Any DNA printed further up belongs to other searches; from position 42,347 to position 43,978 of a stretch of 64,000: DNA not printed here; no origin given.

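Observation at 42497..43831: NtrC-like response regulator whose sigma-54 activation domain appears catalytically dead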

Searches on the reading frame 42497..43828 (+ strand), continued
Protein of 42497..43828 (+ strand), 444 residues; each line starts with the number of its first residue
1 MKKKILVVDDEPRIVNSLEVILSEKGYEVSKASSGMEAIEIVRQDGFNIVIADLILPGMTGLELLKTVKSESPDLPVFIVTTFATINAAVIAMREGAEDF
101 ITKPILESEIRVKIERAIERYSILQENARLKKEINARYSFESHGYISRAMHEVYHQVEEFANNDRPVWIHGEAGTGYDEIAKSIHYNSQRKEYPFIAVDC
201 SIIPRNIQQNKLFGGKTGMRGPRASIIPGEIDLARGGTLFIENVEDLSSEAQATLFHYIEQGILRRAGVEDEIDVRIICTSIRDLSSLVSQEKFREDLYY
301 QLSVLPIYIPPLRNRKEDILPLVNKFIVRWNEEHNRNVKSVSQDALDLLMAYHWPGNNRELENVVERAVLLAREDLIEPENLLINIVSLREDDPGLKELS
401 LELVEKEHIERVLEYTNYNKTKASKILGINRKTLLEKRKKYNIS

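Call 13: find_related_loci(query=A2, collection=genome_contigs, flank=10000)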
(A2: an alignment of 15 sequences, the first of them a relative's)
Query A2 (444 aa) in genome_contigs; peptide patterns used: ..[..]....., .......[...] (x = any residue, [..] = any of these).
600 stretches matched a pattern (row limit reached: there are more); 587 encode a relative of the query (tblastn E <= 1e-3); the best 80 are kept; 80 distinct loci.
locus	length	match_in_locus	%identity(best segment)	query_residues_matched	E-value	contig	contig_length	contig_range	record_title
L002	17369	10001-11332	82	1-444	0e+0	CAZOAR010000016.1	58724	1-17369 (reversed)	MAG TPA_asm: uncultured Gemmatimonadota bacterium isolate binchicken_co275_497 genome assembly, contig: NODE_417_length_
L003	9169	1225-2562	37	4-443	1e-97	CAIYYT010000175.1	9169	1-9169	uncultured bacterium isolate AlinenSedimentsCore2_bin-0496 genome assembly, contig: bin-0496:175/266, whole genome shotg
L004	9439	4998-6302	38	5-434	3e-94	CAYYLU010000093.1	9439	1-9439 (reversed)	MAG TPA_asm: uncultured Syntrophus sp. isolate SRP192927_co7_524 genome assembly, contig: NODE_15309_length_9439_cov_9.0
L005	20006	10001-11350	38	4-442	4e-93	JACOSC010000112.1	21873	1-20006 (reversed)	MAG: Acidobacteria bacterium isolate NC_groundwater_8_Pr7_B-0.1um_54_23 FFV18_Bp1_scaffold_230314, whole genome shotgun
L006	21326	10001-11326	36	4-443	4e-93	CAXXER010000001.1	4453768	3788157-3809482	MAG: uncultured Desulfobacter sp. isolate eeee0e93-5446-4477-9f5f-6eee70e6e39d genome assembly, contig: contig_1, whole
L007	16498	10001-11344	38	1-443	2e-92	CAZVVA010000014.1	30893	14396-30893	MAG TPA_asm: uncultured Candidatus Sumerlaeota bacterium isolate SRP068000_co3_541 genome assembly, contig: NODE_926_len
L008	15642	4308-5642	36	5-444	1e-92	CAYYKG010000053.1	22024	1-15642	MAG TPA_asm: uncultured Syntrophorhabdus sp. isolate SRP241326_co4_217 genome assembly, contig: NODE_3240_length_22024_c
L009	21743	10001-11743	37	1-444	2e-91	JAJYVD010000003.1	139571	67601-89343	MAG: Nitrospirae bacterium isolate FK1.bin72 NODE_102_length_139571_cov_15.930345, whole genome shotgun sequence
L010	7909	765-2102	36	5-444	2e-91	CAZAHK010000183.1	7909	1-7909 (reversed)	MAG TPA_asm: uncultured Desulfobacula sp. isolate binchicken_co340_34 genome assembly, contig: NODE_4466_length_7909_cov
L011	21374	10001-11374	35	2-443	5e-91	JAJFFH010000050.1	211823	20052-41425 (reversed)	MAG: Planctomycetota bacterium isolate OFTM341 OFTM341_49, whole genome shotgun sequence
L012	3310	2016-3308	36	4-429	2e-91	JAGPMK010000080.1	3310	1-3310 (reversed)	MAG: Syntrophorhabdales bacterium isolate Gw_SlDig_bin_311 Gw_SlDig_73611_length_3310_cov_68.733585, whole genome shotgu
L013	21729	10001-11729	36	3-443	1e-89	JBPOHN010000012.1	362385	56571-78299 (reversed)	MAG: Armatimonadota bacterium isolate MAG_188 c_000000311781, whole genome shotgun sequence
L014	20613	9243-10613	34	4-443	8e-90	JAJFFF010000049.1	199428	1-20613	MAG: Planctomycetota bacterium isolate OFTM272 OFTM272_48, whole genome shotgun sequence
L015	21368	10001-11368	37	5-443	2e-89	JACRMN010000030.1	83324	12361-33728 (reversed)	MAG: Deltaproteobacteria bacterium isolate NC_groundwater_1908_Pr3_S2p5_74_37 SR2-18-S2p5_coassembly_scaffold_337190, wh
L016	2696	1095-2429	37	5-443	4e-92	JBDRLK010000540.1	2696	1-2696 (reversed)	MAG: Pseudomonadota bacterium isolate MEGAHIT-group-1.774 k141_7669170, whole genome shotgun sequence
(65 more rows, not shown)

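Call 14: find_encoding_contigs(protein=P0012, flank=10000, max_places=2)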
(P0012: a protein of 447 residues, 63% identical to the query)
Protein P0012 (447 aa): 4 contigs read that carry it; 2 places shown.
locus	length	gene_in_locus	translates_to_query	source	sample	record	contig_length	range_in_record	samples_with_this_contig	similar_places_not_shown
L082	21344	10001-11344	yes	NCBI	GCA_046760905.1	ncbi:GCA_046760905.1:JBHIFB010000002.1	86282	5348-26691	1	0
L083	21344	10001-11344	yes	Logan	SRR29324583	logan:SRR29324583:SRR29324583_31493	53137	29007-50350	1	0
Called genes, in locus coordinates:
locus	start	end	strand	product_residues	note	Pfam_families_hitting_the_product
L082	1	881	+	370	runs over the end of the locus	PF05222:AlaDh_PNT_N, PF01262:AlaDh_PNT_C, PF02826:2-Hacid_dh_C (weak)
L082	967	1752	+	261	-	PF00142:Fer4_NifH, PF01656:CbiA, PF06564:CBP_BcsQ (weak), PF09140:MipZ (weak), PF10609:ParA, PF13614:AAA_31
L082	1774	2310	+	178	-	PF00857:Isochorismatase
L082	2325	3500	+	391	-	PF02749:QRPTase_N, PF01729:QRPTase_C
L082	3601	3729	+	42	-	-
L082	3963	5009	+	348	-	PF00022:Actin (faint), PF06723:MreB_Mbl, PF00012:HSP70, PF14450:FtsA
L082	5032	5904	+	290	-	PF04085:MreC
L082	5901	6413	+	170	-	PF04093:MreD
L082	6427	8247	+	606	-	PF03717:PBP_dimer, PF00905:Transpeptidase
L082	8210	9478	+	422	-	PF01098:FTSW_RODA_SPOVE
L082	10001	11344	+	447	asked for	PF00072:Response_reg, PF00158:Sigma54_activat, PF14532:Sigma54_activ_2, PF25601:AAA_lid_14, PF02954:HTH_8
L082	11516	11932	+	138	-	PF00436:SSB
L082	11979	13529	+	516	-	PF19864:Radical_SAM_N2, PF04055:Radical_SAM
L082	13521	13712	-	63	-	PF00830:Ribosomal_L28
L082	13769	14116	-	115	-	-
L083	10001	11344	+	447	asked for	PF00072:Response_reg, PF00158:Sigma54_activat, PF14532:Sigma54_activ_2, PF25601:AAA_lid_14, PF02954:HTH_8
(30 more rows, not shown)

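Call 15: find_encoding_contigs(protein=P0014, flank=10000, max_places=2)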
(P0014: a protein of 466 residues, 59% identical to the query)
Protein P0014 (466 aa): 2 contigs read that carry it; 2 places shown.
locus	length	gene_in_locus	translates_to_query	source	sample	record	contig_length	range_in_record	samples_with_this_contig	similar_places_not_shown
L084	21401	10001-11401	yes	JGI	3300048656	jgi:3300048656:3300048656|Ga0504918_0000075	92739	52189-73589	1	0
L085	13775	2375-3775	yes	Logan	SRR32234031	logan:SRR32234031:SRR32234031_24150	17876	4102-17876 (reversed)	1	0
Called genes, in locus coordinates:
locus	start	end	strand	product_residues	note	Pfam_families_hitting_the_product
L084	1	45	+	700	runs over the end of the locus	PF01138:RNase_PH, PF03725:RNase_PH_C, PF03726:PNPase, PF01138:RNase_PH, PF00013:KH_1, PF00575:S1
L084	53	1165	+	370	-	PF05222:AlaDh_PNT_N, PF01262:AlaDh_PNT_C, PF02826:2-Hacid_dh_C (weak)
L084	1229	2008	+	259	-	PF00142:Fer4_NifH (weak), PF01656:CbiA, PF06564:CBP_BcsQ, PF07015:VirC1 (faint), PF09140:MipZ (weak), PF10609:ParA, PF13614:AAA_31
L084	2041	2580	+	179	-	PF00857:Isochorismatase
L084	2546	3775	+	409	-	PF02749:QRPTase_N, PF01729:QRPTase_C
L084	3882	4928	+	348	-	PF00022:Actin (weak), PF06723:MreB_Mbl, PF00012:HSP70, PF14450:FtsA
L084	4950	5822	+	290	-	PF04085:MreC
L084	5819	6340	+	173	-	PF04093:MreD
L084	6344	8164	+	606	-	PF03717:PBP_dimer, PF00905:Transpeptidase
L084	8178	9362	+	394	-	PF01098:FTSW_RODA_SPOVE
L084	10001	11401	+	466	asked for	PF00072:Response_reg, PF00158:Sigma54_activat, PF14532:Sigma54_activ_2, PF07728:AAA_5 (weak), PF25601:AAA_lid_14, PF02954:HTH_8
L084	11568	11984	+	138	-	PF00436:SSB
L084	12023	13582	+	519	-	PF19864:Radical_SAM_N2, PF04055:Radical_SAM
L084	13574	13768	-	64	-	PF00830:Ribosomal_L28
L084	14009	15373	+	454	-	PF03446:NAD_binding_2 (weak), PF03721:UDPG_MGDP_dh_N, PF00984:UDPG_MGDP_dh, PF03720:UDPG_MGDP_dh_C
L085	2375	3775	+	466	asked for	PF00072:Response_reg, PF00158:Sigma54_activat, PF14532:Sigma54_activ_2, PF07728:AAA_5 (weak), PF25601:AAA_lid_14, PF02954:HTH_8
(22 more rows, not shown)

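Call 16: find_encoding_contigs(protein=P0011, flank=10000, max_places=2)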
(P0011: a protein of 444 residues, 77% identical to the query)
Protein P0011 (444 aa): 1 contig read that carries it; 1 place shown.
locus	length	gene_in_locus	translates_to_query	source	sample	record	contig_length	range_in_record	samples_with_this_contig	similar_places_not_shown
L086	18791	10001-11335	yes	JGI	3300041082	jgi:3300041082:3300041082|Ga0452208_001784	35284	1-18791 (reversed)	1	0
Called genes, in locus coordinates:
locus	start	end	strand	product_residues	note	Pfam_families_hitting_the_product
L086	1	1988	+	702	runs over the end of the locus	PF01138:RNase_PH, PF03725:RNase_PH_C, PF03726:PNPase, PF01138:RNase_PH, PF00013:KH_1, PF00575:S1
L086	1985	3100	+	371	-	PF05222:AlaDh_PNT_N, PF02826:2-Hacid_dh_C (faint), PF01262:AlaDh_PNT_C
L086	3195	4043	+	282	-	PF01656:CbiA, PF06564:CBP_BcsQ, PF09140:MipZ (faint), PF10609:ParA (faint), PF13614:AAA_31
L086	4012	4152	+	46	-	-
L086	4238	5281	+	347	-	PF00022:Actin (weak), PF06723:MreB_Mbl, PF00012:HSP70, PF14450:FtsA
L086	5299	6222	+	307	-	PF04085:MreC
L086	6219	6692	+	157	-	PF04093:MreD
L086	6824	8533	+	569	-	PF03717:PBP_dimer, PF00905:Transpeptidase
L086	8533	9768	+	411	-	PF01098:FTSW_RODA_SPOVE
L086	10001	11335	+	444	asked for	PF00072:Response_reg, PF00158:Sigma54_activat, PF14532:Sigma54_activ_2, PF25601:AAA_lid_14, PF02954:HTH_8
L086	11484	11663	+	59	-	-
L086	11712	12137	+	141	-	PF00436:SSB, PF22657:SSB_1 (faint)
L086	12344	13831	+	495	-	PF00209:SNF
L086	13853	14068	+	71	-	-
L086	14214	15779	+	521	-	PF19864:Radical_SAM_N2, PF04055:Radical_SAM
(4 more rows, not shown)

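Call 23: find_encoding_contigs(protein=P0002, flank=3000, max_places=1)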
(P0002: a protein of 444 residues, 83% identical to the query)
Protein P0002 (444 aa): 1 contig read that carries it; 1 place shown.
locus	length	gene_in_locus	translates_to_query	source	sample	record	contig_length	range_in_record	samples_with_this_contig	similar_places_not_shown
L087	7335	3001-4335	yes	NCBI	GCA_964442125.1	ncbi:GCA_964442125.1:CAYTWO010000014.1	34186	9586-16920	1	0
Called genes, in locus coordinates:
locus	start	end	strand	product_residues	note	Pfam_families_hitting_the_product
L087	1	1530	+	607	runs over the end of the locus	PF03717:PBP_dimer, PF00905:Transpeptidase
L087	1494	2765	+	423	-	PF01098:FTSW_RODA_SPOVE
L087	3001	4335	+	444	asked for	PF00072:Response_reg, PF00158:Sigma54_activat, PF14532:Sigma54_activ_2, PF25601:AAA_lid_14, PF02954:HTH_8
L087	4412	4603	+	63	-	-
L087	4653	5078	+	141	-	PF00436:SSB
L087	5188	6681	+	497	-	PF00209:SNF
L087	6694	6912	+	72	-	-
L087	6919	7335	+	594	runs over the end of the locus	PF19864:Radical_SAM_N2, PF04055:Radical_SAM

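Call 24: find_encoding_contigs(protein=P0008, flank=3000, max_places=1)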
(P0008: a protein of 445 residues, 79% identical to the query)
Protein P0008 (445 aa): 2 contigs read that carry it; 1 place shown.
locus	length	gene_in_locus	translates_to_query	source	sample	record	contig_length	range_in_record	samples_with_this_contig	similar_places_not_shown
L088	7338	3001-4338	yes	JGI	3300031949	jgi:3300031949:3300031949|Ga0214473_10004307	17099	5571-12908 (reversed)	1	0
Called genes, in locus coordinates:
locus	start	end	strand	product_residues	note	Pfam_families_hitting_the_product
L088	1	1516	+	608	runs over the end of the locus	PF03717:PBP_dimer, PF00905:Transpeptidase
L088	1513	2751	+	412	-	PF01098:FTSW_RODA_SPOVE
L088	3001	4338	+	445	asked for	PF00072:Response_reg, PF00158:Sigma54_activat, PF14532:Sigma54_activ_2, PF25601:AAA_lid_14, PF02954:HTH_8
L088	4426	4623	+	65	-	-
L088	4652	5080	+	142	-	PF00436:SSB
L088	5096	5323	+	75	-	-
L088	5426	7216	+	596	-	PF19864:Radical_SAM_N2, PF04055:Radical_SAM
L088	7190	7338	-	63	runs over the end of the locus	PF00830:Ribosomal_L28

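Call 25: find_encoding_contigs(protein=P0009, flank=3000, max_places=1)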
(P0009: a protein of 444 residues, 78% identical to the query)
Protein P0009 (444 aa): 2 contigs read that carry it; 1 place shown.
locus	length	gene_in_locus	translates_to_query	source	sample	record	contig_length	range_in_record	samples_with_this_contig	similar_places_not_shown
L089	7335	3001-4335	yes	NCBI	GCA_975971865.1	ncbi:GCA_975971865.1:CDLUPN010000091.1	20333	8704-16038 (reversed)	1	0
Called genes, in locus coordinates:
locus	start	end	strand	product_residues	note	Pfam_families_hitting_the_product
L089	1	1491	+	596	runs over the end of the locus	PF03717:PBP_dimer, PF00905:Transpeptidase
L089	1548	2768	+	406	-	PF01098:FTSW_RODA_SPOVE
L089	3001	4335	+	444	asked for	PF00072:Response_reg, PF00158:Sigma54_activat, PF14532:Sigma54_activ_2, PF25601:AAA_lid_14, PF02954:HTH_8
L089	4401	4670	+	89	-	-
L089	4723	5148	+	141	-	PF00436:SSB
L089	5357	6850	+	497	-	PF00209:SNF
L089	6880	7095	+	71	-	-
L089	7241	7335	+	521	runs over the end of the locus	PF19864:Radical_SAM_N2, PF04055:Radical_SAM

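Call 26: find_encoding_contigs(protein=P0013, flank=3000, max_places=1)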
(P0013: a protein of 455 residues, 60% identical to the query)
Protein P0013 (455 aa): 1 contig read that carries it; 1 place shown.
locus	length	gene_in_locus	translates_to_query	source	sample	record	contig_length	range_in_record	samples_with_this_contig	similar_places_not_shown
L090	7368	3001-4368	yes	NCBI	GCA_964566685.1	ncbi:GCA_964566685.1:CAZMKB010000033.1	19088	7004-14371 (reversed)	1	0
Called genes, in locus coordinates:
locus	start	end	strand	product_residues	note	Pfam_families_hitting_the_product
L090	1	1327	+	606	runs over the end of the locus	PF03717:PBP_dimer, PF00905:Transpeptidase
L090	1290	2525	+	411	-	PF01098:FTSW_RODA_SPOVE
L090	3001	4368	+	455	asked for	PF00072:Response_reg, PF00158:Sigma54_activat, PF14532:Sigma54_activ_2, PF25601:AAA_lid_14, PF02954:HTH_8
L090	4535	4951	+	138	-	PF00436:SSB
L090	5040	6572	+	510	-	PF19864:Radical_SAM_N2, PF04055:Radical_SAM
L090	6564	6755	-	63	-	PF00830:Ribosomal_L28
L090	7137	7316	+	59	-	-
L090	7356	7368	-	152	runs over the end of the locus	PF02415:Chlam_PMP (faint)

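Call 27: find_encoding_contigs(protein=P0015, flank=3000, max_places=1)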
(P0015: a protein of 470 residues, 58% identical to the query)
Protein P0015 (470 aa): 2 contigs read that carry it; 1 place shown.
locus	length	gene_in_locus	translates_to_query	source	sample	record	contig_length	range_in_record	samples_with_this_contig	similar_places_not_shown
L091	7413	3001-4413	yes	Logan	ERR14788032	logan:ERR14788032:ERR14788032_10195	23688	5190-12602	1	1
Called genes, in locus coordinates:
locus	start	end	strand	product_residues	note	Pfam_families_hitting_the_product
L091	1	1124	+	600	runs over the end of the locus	PF03717:PBP_dimer, PF00905:Transpeptidase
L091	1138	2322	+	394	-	PF01098:FTSW_RODA_SPOVE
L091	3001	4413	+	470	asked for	PF00072:Response_reg, PF00158:Sigma54_activat, PF14532:Sigma54_activ_2, PF25601:AAA_lid_14, PF02954:HTH_8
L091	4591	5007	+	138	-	PF00436:SSB, PF22657:SSB_1 (faint)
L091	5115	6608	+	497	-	PF19864:Radical_SAM_N2, PF04055:Radical_SAM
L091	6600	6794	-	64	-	PF00830:Ribosomal_L28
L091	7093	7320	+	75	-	-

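Call 44: search_protein_representatives(alignment_id=A2)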
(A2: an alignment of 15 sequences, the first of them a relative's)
Query: 15 sequences, 444 profile positions. Proteins with E-value up to 0.001 (for the whole library): 1008068; up to 1e-10: 277528; up to 1e-30: 71732. The best 150 are listed.
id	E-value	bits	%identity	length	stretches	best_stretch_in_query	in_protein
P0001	1.5e-258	874.2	-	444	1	1-444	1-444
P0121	3.0e-112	392.0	-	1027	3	134-383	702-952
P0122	8.8e-108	377.3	-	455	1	4-444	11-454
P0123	1.4e-107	376.7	-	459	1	3-444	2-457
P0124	2.6e-107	375.8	-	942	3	147-383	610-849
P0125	3.5e-107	375.4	-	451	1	1-443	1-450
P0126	9.4e-107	374.0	-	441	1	4-444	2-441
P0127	2.7e-106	372.4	-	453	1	3-440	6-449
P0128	4.4e-106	371.7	-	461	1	4-443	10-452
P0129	5.3e-106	371.5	-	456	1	4-443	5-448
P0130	8.6e-106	370.8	-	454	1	3-443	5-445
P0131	1.7e-105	369.8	-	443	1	4-443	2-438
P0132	8.1e-105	367.6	-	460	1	2-443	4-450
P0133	9.0e-105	367.4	-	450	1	3-444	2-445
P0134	1.2e-104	367.1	-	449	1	3-443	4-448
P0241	7.1e-96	338.1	-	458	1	4-444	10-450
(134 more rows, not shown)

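Call 52: predict_structure(alignment_id=A1)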
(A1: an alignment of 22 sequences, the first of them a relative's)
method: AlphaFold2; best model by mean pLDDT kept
length: 444 residues; sequences in the alignment: 22
mean_pLDDT: 86.0   pTM: 0.64
mean pLDDT of the five models: 86.0, 85.4, 84.8, 84.2, 84.1
residues with pLDDT >= 90: 214; 70-90: 190; 50-70: 24; < 50: 16
segments of 3 or more residues with pLDDT < 50: 386-400
pLDDT, mean of each block of 10 residues (from residue 1): 88 88 90 92 90 91 94 93 88 93 85 91 88 74 76 90 92 87 92 93 91 74 72 95 95 95 83 93 93 95 93 88 91 90 88 77 90 86 54 39 74 85 83 89 81
secondary structure, 60 per line:
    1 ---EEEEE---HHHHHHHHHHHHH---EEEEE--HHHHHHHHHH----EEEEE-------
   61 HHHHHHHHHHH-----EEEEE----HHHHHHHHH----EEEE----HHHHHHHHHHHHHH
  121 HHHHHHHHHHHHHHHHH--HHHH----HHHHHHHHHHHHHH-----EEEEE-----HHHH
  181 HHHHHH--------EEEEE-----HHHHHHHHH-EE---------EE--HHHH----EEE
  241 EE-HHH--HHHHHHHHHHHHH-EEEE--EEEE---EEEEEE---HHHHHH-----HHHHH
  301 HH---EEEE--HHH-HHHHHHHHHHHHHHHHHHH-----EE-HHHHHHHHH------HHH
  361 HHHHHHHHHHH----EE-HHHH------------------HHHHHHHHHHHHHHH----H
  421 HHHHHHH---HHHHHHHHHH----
elements in order: E4-8 H12-24 E28-32 H35-44 E49-53 H61-71 E77-81 H86-94 E99-102 H107-137 H140-143 H148-161 E167-171 H177-186 E195-199 H205-213 H230-233 E238-242 H249-261 E263-266 E269-272 E276-281 H285-290 H296-302 E306-309 H316-334 H343-351 H358-371 H379-382 H401-415 H420-427 H431-440
